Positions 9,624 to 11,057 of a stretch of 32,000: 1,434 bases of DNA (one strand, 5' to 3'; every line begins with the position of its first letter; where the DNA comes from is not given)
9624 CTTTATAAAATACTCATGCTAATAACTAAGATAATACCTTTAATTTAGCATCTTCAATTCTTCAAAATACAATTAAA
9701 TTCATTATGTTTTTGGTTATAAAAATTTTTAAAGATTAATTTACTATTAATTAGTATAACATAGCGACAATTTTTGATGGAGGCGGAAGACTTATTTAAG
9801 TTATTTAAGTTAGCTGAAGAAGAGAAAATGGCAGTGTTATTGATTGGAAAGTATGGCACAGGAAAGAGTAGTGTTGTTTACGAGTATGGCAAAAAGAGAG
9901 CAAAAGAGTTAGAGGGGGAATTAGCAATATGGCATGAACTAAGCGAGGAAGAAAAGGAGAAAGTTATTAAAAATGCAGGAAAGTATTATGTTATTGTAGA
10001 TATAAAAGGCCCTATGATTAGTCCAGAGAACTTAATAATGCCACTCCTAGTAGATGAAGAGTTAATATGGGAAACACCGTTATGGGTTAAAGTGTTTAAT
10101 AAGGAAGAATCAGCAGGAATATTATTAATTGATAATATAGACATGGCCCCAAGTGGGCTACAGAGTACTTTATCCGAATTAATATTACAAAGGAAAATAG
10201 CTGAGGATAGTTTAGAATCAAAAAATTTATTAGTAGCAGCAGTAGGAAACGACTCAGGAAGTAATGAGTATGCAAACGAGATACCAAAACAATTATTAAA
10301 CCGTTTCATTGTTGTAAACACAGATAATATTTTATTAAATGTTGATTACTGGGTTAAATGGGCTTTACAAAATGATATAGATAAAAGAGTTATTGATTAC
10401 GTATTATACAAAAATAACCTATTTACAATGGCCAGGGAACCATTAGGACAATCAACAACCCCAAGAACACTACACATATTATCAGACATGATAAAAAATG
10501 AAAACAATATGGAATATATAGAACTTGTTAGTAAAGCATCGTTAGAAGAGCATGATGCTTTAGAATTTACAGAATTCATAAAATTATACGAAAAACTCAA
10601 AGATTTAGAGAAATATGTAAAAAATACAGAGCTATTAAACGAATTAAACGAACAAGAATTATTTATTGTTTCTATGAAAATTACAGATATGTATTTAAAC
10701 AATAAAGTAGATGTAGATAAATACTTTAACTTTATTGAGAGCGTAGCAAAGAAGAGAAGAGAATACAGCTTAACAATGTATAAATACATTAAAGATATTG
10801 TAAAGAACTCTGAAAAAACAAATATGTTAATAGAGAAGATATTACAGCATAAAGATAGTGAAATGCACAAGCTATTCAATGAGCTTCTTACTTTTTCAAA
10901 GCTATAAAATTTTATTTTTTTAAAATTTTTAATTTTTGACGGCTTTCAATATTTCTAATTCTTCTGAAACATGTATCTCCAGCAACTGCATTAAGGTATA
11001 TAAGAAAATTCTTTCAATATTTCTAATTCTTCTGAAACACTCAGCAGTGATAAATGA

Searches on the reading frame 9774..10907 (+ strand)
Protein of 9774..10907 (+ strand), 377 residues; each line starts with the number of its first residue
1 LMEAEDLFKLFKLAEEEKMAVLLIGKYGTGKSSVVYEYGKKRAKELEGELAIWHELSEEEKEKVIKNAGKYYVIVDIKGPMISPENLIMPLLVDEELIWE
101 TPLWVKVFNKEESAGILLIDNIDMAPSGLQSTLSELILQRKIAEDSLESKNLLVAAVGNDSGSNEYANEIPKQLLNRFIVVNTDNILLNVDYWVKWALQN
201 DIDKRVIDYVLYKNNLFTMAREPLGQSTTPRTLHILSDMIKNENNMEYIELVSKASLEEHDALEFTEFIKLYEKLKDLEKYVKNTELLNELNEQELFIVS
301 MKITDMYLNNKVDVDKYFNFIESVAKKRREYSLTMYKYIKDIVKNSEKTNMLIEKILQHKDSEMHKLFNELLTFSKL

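Call 8: search_protein_families(library=pfam, proteins=[window:9774-10907:+], max_evalue=0.01)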
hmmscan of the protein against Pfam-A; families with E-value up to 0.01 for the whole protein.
window:9774-10907:+ (377 aa): 4 families
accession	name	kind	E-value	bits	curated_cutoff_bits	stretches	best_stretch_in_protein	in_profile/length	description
PF07728.20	AAA_5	-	0.0002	21.8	22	0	83-146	38-99/139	AAA domain (dynein-related subfamily)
PF12775.13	AAA_7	-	0.00091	19.2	25.8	0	10-43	25-58/181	P-loop containing dynein motor region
PF00158.32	Sigma54_activat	-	0.0048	17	20.2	0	5-36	9-40/168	Sigma-54 interaction domain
PF00004.35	AAA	-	0.0079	17.1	21.2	0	21-40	1-20/131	ATPase family associated with various cellular activities (AAA)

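Call 10: find_homologous_proteins(query=window:9777-10904:+)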
Query window:9777-10904:+ (376 aa): 14 proteins with E <= 0.001 among 5956 candidates.
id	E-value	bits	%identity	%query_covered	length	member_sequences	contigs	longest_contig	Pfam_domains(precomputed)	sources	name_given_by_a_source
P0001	2.4e-236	802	100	100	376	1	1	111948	-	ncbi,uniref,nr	ncbi:MAG: hypothetical protein BXU00_01425 [Candidatus Nanoclepta minutus]|uniref:ATPase dynein-rela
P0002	3.5e-190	650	82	100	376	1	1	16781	PF07728.21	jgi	-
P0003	4.5e-167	574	72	100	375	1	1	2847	-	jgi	-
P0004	2.4e-162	558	72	95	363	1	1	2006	PF07728.21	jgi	-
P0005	1.2e-122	428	57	100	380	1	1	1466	PF00158.33,PF07728.21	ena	-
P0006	4.6e-114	399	57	96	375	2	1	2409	PF00158.33,PF07728.21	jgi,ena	-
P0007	3.4e-106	374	54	90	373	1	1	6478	PF00158.33,PF07728.21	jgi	-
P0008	4.7e-104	366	46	100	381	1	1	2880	PF07728.21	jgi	-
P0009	1.6e-99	352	48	91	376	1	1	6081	-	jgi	jgi:hypothetical protein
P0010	2.3e-99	351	48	91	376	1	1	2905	-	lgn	-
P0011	6.0e-93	330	45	98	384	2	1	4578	-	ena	-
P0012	1.0e-62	231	54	57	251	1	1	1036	-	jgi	-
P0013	4.6e-44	169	33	88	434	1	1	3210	-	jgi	jgi:MoxR-like ATPase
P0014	7.7e-35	139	32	88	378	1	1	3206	-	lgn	-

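Call 13: find_encoding_contigs(protein=P0002, flank=10000)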
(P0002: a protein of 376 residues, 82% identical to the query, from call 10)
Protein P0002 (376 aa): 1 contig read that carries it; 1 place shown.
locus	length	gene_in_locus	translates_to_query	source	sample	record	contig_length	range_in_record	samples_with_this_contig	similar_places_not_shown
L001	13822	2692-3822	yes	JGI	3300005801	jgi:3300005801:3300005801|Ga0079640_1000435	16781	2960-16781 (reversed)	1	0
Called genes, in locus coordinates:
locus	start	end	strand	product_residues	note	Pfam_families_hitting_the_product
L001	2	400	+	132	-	?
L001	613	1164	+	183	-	-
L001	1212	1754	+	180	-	-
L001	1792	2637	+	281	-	-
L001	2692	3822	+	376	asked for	PF07728:AAA_5 (faint)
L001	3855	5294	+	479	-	PF13203:DUF2201_N, PF09967:DUF2201 (weak), PF13519:VWA_2 (weak)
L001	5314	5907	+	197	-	-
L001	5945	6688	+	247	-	-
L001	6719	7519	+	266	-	-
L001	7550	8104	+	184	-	-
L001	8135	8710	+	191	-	-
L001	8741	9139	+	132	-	-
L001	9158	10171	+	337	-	-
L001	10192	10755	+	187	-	-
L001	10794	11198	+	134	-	-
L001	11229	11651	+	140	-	-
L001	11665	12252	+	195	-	-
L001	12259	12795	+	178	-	-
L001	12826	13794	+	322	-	-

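Call 14: find_encoding_contigs(protein=P0004, flank=10000)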
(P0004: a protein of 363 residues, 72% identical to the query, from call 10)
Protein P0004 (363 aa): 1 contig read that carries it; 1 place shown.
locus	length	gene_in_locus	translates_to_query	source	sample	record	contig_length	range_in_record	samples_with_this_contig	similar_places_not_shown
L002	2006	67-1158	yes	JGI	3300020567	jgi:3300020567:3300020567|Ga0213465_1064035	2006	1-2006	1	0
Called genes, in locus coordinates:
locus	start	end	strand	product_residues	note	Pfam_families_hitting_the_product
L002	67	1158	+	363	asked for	PF07728:AAA_5 (faint)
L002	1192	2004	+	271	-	?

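Call 15: find_encoding_contigs(protein=P0003, flank=10000)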
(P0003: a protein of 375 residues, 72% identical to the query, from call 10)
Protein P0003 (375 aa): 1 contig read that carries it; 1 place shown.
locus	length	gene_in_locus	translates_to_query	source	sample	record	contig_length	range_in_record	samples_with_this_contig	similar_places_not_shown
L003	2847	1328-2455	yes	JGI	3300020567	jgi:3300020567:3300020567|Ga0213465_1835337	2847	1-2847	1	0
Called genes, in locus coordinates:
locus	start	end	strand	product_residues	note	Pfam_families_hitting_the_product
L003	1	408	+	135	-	?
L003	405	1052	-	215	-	-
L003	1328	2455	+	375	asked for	-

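Call 21: find_related_loci(query=P0002, collection=viral_contigs, flank=10000)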
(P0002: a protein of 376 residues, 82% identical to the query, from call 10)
Query P0002 (376 aa) in viral_contigs; peptide patterns used: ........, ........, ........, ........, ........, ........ (x = any residue, [..] = any of these).
16 stretches matched a pattern, but none encodes a relative of the query by tblastn (E <= 1e-3).

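Call 23: find_related_loci(query=A1, collection=metagenome_contigs, flank=10000)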
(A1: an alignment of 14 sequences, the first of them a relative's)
Query A1 (376 aa) in metagenome_contigs; peptide patterns used: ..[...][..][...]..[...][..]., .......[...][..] (x = any residue, [..] = any of these).
148 stretches matched a pattern; 6 encode a relative of the query (tblastn E <= 1e-3); 6 distinct loci.
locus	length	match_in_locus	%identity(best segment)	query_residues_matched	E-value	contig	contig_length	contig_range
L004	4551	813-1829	47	6-347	5e-104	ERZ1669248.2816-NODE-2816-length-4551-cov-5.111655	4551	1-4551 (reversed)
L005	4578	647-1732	45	6-373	1e-100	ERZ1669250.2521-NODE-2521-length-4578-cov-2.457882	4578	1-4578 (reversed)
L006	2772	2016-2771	43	6-259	4e-68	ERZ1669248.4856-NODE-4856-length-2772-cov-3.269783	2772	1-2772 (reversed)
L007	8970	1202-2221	35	1-339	2e-57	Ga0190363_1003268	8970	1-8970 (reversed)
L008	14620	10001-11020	35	1-339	1e-56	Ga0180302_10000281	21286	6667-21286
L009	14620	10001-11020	35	1-339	1e-56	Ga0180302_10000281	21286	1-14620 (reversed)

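Call 25: find_related_loci(query=A1, collection=genome_contigs, flank=10000)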
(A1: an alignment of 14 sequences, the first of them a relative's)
Query A1 (376 aa) in genome_contigs; peptide patterns used: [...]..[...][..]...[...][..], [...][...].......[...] (x = any residue, [..] = any of these).
21 stretches matched a pattern; 3 encode a relative of the query (tblastn E <= 1e-3); 3 distinct loci.
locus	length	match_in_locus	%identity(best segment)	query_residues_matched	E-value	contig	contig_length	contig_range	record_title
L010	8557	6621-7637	47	6-347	8e-104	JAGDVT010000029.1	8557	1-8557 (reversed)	MAG: Candidatus Paceibacter sp. isolate KUB_Bin06 NODE_1637_length_8557_cov_7.083510, whole genome shotgun sequence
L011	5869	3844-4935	41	5-373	3e-95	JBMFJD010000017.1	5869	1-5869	MAG: Nanopusillaceae archaeon isolate KM4331-08 NODE_17_length_5869_cov_19.188881, whole genome shotgun sequence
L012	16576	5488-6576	41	6-373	1e-94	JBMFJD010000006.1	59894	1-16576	MAG: Nanopusillaceae archaeon isolate KM4331-08 NODE_6_length_59894_cov_81.469365, whole genome shotgun sequence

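Call 30: search_protein_families(library=pfam, proteins=[L001:613-1164:+, L001:1212-1754:+, L001:1792-2637:+, L001:3855-5294:+, L001:5314-5907:+, L001:5945-6688:+, L001:6719-7519:+, L001:7550-8104:+, L001:8135-8710:+, L001:8741-9139:+], max_evalue=0.05)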
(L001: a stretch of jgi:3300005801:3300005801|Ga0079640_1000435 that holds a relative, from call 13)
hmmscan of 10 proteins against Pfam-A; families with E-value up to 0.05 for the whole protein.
L001:613-1164:+ (183 aa): 1 family
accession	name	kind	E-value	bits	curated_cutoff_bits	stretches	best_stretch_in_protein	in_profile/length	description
PF21826.1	DUF6887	-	0.0041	17.8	24.2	1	129-180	8-60/62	Family of unknown function (DUF6887)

L001:1212-1754:+ (180 aa): 1 family
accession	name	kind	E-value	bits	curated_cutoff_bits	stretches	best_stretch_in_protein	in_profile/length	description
PF13001.13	ECM29_N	-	0.00015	21.1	22.3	1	26-179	147-299/497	Proteasome component ECM29, N-terminal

L001:1792-2637:+ (281 aa): 0 families

L001:3855-5294:+ (479 aa): 8 families
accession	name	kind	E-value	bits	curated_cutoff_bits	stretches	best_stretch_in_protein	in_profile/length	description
PF13203.12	DUF2201_N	-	1.4e-13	51.5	23.2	1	11-312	8-255/271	Putative metallopeptidase domain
PF13519.12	VWA_2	-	5.7e-07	30.6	27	1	337-436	1-107/107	von Willebrand factor type A domain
PF09967.15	DUF2201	-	2.7e-06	28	26.4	1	337-456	1-107/123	VWA-like domain (DUF2201)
PF05762.20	VWA_CoxE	-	0.00014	21.8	26.4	1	335-441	57-166/222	VWA domain containing CoxE-like protein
PF00092.34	VWA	-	0.00015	22.4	23.8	1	336-439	1-117/174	von Willebrand factor type A domain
PF10263.15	SprT-like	-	0.0098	16.2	25.6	1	45-80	41-76/108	SprT-like family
PF16528.11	Exo84_C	-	0.016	15.5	32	1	108-174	115-180/205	Exocyst component 84 C-terminal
PF22094.2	CED4_WHD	-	0.031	14.9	26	0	236-279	33-76/95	CED4, winged-helix domain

L001:5314-5907:+ (197 aa): 0 families

L001:5945-6688:+ (247 aa): 0 families

L001:6719-7519:+ (266 aa): 1 family
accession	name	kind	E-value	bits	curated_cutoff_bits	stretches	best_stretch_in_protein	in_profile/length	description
PF25605.1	Phage_80a_gp11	-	0.027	15.2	27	0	56-91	5-40/76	Phage 80a gp11 protein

L001:7550-8104:+ (184 aa): 0 families

L001:8135-8710:+ (191 aa): 1 family
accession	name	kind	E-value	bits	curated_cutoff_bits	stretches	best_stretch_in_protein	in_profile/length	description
PF12227.13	DUF3603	-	0.023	14.4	23.7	1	117-176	12-77/214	Protein of unknown function (DUF3603)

L001:8741-9139:+ (132 aa): 1 family
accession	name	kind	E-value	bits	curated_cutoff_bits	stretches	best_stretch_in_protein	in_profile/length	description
PF15952.10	ESM4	-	0.044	14.6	27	0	5-78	22-90/173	Enhancer of split M4 family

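Call 31: search_protein_families(library=pfam, proteins=[L001:9158-10171:+, L001:10192-10755:+, L001:10794-11198:+, L001:11229-11651:+, L001:11665-12252:+, L001:12259-12795:+, L001:12826-13794:+, L001:2-400:+], max_evalue=0.05)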
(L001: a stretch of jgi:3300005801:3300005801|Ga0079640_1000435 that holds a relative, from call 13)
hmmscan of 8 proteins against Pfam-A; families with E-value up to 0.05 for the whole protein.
L001:9158-10171:+ (337 aa): 0 families

L001:10192-10755:+ (187 aa): 0 families

L001:10794-11198:+ (134 aa): 1 family
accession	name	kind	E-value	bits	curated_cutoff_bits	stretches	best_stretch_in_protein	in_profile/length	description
PF23961.1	Phage_tail_terminator_9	-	0.039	14.1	27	1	76-129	30-87/153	Phage neck terminator protein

L001:11229-11651:+ (140 aa): 1 family
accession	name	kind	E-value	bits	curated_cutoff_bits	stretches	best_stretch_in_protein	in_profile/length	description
PF19012.5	DUF5741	-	0.025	15.3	25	0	51-71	48-68/82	Family of unknown function (DUF5741)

L001:11665-12252:+ (195 aa): 0 families

L001:12259-12795:+ (178 aa): 0 families

L001:12826-13794:+ (322 aa): 0 families

L001:2-400:+ (132 aa): 1 family
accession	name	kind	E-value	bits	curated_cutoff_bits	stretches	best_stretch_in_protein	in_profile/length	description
PF10844.13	DUF2577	-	0.012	16.4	22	1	3-64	2-61/96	Protein of unknown function (DUF2577)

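Call 43: search_protein_families(library=ncbifam, proteins=[window:9777-10907:+, L001:3855-5294:+], max_evalue=0.001)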
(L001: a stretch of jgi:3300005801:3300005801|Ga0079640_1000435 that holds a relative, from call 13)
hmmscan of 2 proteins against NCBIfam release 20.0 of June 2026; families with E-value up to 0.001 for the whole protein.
window:9777-10907:+ (376 aa): 0 families

L001:3855-5294:+ (479 aa): 0 families

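Call 45: search_dna_similar(query=P0002, collection=phages, mode=protein, max_evalue=0.001)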
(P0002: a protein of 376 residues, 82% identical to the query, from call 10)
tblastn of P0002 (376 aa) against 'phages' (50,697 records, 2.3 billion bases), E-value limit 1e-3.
Records with a match: 303; places in all: 303; records where one place covers at least 80% of the query: 0.
Best place of each record, by identity: <60% 303.
By first word of the organism name: Escherichia 97; Klebsiella 33; Pseudomonas 20; Vibrio 20; Pectobacterium 18; Campylobacter 16; Bacillus 9; Achromobacter 9; Enterobacter 8; Erwinia 8; and 24 more.
By host as written in the record: Escherichia coli 35; - 27; Campylobacter jejuni 15; Klebsiella pneumoniae 15; Escherichia coli K-12 MG1655 12; Escherichia coli K-12 12; Klebsiella pneumoniae K23 7; Achromobacter xylosoxidans I2BC 6; and 97 more.
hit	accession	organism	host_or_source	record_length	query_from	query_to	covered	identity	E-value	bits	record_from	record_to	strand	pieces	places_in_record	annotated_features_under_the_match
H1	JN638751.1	Bacillus phage G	Bacillus megaterium str. ATCC 43725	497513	4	240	63%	28.2%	2e-9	66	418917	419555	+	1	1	566: gp566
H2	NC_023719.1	Bacillus phage G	Bacillus megaterium str. ATCC 43725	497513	4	240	63%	28.2%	2e-9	66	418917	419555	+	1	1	566: ATPase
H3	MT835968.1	Bacteriophage sp.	human fecal samples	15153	73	262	51%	32.7%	6e-16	85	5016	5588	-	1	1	record has no annotation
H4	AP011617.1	Thermus phage TMA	Thermus thermophilus HB27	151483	4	231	61%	26.3%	5e-4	48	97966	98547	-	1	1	ATPase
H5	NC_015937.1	Thermus phage TMA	Thermus thermophilus HB27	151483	4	231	61%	26.3%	5e-4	48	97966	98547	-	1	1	ATPase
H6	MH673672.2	Thermus phage phiFa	Thermus thermophilus HB27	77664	19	267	66%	23.6%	3e-9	65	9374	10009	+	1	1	AAA+ superfamily ATPase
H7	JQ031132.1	Escherichia phage FV3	Escherichia coli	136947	11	257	66%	23.5%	7e-5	51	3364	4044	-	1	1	MoxR ATPase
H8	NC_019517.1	Escherichia phage FV3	Escherichia coli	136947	11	257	66%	23.5%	7e-5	51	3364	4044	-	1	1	ATPase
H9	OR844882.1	Escherichia phage ECO121 2-1-1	Escherichia coli O121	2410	11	257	66%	23.5%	8e-5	50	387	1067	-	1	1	record has no annotation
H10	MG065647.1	Campylobacter phage D#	Campylobacter jejuni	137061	11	257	66%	23.5%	1e-4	50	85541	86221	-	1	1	record has no annotation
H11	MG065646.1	Campylobacter phage D1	Campylobacter jejuni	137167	11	257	66%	23.5%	1e-4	50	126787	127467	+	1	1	record has no annotation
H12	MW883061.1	Escherichia phage vB_EcoM_SYGMH1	Escherichia coli min27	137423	11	257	66%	23.5%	1e-4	50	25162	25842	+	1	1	ATPase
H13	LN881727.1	Escherichia phage slur16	Escherichia coli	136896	11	257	66%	23.5%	1e-4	50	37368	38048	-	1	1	MoxR ATPase [Escherichia phage vB_EcoM_FFH2]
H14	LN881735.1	Escherichia phage slur12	Escherichia coli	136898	11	257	66%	23.5%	1e-4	50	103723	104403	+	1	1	hypothetical protein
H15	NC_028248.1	Escherichia phage slur16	Escherichia coli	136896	11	257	66%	23.5%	1e-4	50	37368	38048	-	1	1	ATPase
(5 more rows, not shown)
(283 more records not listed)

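Call 46: search_protein_families(library=phrogs, proteins=[L001:613-1164:+, L001:1212-1754:+, L001:1792-2637:+, L001:2692-3822:+, L001:3855-5294:+, L001:5314-5907:+, L001:5945-6688:+, L001:6719-7519:+, L001:7550-8104:+, L001:8135-8710:+], max_evalue=0.01)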
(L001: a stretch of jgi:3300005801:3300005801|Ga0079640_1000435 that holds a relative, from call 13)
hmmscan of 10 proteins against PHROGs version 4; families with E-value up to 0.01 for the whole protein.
L001:613-1164:+ (183 aa): 0 families

L001:1212-1754:+ (180 aa): 0 families

L001:1792-2637:+ (281 aa): 0 families

L001:2692-3822:+ (376 aa): 3 families
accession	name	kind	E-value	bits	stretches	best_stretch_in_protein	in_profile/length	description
phrog_1297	-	other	1.2e-39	137.3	1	3-355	11-349/356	ATPase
phrog_16335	-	other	0.0023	18.2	1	115-197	101-179/267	ATPase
phrog_249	-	moron, auxiliary metabolic gene and host takeover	0.0035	17.7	0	7-64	115-170/380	porphyrin biosynthesis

L001:3855-5294:+ (479 aa): 2 families
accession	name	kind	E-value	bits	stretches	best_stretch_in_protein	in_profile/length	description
phrog_1314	-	DNA, RNA and nucleotide metabolism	1.7e-43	150.2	1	3-460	9-379/394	HNH endonuclease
phrog_2662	-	head and packaging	9.8e-05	22.1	1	105-254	518-617/717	portal protein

L001:5314-5907:+ (197 aa): 0 families

L001:5945-6688:+ (247 aa): 0 families

L001:6719-7519:+ (266 aa): 0 families

L001:7550-8104:+ (184 aa): 0 families

L001:8135-8710:+ (191 aa): 0 families

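Call 47: search_protein_families(library=phrogs, proteins=[L001:8741-9139:+, L001:9158-10171:+, L001:10192-10755:+, L001:10794-11198:+, L001:11229-11651:+, L001:11665-12252:+, L001:12259-12795:+, L001:12826-13794:+], max_evalue=0.01)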
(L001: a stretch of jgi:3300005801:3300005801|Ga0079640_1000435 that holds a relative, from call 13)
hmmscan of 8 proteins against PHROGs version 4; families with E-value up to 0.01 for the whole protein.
L001:8741-9139:+ (132 aa): 0 families

L001:9158-10171:+ (337 aa): 0 families

L001:10192-10755:+ (187 aa): 0 families

L001:10794-11198:+ (134 aa): 0 families

L001:11229-11651:+ (140 aa): 0 families

L001:11665-12252:+ (195 aa): 0 families

L001:12259-12795:+ (178 aa): 0 families

L001:12826-13794:+ (322 aa): 0 families

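Call 51: find_encoding_contigs(protein=P0001, flank=10000)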
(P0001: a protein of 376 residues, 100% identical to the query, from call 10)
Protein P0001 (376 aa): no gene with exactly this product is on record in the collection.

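Call 52: search_protein_families(library=pfam, proteins=[L003:405-1052:-, L003:1-408:+, L012:9925-10824:-], max_evalue=0.01)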
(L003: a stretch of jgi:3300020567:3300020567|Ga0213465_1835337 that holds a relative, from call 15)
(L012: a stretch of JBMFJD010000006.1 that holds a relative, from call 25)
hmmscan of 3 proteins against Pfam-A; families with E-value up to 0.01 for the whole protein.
L003:405-1052:- (215 aa): 0 families

L003:1-408:+ (135 aa): 1 family
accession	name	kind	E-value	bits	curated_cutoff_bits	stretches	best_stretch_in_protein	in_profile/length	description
PF09171.15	AGOG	-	1.9e-17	63.9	26.1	1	3-112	125-243/248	N-glycosylase/DNA lyase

L012:9925-10824:- (300 aa): 2 families
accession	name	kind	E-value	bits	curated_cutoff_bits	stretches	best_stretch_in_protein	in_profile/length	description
PF00812.23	Ephrin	-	0.0026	18.1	25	1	10-99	50-132/140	Ephrin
PF07103.16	DUF1365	-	0.0088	16.1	25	0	54-121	80-146/235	Protein of unknown function (DUF1365)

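Call 58: find_homologous_proteins(query=L001:12826-13791:+)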
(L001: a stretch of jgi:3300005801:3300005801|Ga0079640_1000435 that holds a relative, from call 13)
Query L001:12826-13791:+ (322 aa): 4 proteins with E <= 0.001 among 1588 candidates.
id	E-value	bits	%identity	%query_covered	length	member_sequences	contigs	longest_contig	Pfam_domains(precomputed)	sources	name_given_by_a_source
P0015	6.6e-208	707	100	100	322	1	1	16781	-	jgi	-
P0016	2.1e-157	541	73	99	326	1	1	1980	-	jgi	-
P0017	4.7e-157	540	73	100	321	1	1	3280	-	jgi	-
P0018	3.9e-131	455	66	99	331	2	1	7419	-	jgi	-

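Call 59: find_encoding_contigs(protein=P0015, flank=10000)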
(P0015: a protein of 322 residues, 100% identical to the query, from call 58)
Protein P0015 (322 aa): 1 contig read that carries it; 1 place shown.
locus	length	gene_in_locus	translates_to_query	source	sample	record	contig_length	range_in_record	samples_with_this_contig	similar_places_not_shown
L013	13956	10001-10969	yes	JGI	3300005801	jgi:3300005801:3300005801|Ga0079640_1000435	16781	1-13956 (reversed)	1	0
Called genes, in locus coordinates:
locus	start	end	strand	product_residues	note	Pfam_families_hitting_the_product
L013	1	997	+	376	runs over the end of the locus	PF07728:AAA_5 (faint)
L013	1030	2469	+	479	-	PF13203:DUF2201_N, PF09967:DUF2201 (weak), PF13519:VWA_2 (weak)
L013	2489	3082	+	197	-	-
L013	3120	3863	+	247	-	-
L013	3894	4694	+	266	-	-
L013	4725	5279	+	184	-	-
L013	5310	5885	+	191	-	-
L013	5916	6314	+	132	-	-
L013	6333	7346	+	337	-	-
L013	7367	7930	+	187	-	-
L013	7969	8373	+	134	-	-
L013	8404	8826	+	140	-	-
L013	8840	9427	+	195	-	-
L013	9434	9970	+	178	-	-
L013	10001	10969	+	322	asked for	-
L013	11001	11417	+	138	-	-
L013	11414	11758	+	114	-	-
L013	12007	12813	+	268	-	-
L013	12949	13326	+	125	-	-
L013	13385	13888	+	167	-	-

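Call 60: find_encoding_contigs(protein=P0018, flank=10000)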
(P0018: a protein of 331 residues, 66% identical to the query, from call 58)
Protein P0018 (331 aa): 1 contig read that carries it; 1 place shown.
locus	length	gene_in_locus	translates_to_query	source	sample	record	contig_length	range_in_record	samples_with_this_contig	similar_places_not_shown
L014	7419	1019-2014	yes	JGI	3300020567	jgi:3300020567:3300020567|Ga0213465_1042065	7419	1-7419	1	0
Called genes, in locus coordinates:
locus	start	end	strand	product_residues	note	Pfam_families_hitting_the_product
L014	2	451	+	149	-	?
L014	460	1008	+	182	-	-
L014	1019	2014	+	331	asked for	-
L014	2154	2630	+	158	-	-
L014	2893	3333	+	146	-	-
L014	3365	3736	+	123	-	PF14528:LAGLIDADG_3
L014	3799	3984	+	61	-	-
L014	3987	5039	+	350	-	-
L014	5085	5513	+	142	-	-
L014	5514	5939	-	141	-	-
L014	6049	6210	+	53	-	-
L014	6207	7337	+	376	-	-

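Call 71: predict_structure(alignment_id=A5)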
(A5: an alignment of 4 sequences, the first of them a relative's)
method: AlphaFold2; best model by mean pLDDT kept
length: 322 residues; sequences in the alignment: 4
mean_pLDDT: 58.0   pTM: 0.55
mean pLDDT of the five models: 58.0, 54.4, 48.7, 43.9, 43.8
residues with pLDDT >= 90: 18; 70-90: 103; 50-70: 57; < 50: 144
segments of 3 or more residues with pLDDT < 50: 1-4, 100-102, 111-128, 189-210, 212-219, 221-223, 232-235, 244-322
pLDDT, mean of each block of 10 residues (from residue 1): 54 81 87 86 81 77 88 90 84 66 58 39 46 64 81 69 66 77 64 40 41 48 52 51 46 40 38 29 29 32 30 27 25
secondary structure, 60 per line:
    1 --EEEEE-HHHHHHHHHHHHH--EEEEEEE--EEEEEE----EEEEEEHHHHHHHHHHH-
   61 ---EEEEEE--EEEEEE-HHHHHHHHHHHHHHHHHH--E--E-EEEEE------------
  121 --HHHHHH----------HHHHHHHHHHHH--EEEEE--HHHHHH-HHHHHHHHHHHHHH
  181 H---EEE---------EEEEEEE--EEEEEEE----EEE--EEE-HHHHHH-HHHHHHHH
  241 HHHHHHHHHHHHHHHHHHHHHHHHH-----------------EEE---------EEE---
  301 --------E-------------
elements in order: E3-7 H9-21 E24-30 E33-38 E43-48 H49-59 E64-69 E72-77 H79-96 E104-108 H123-128 H139-150 E153-157 H160-165 H167-181 E185-187 E197-203 E206-212 E217-219 E222-224 H226-231 H233-265 E283-285 E295-297
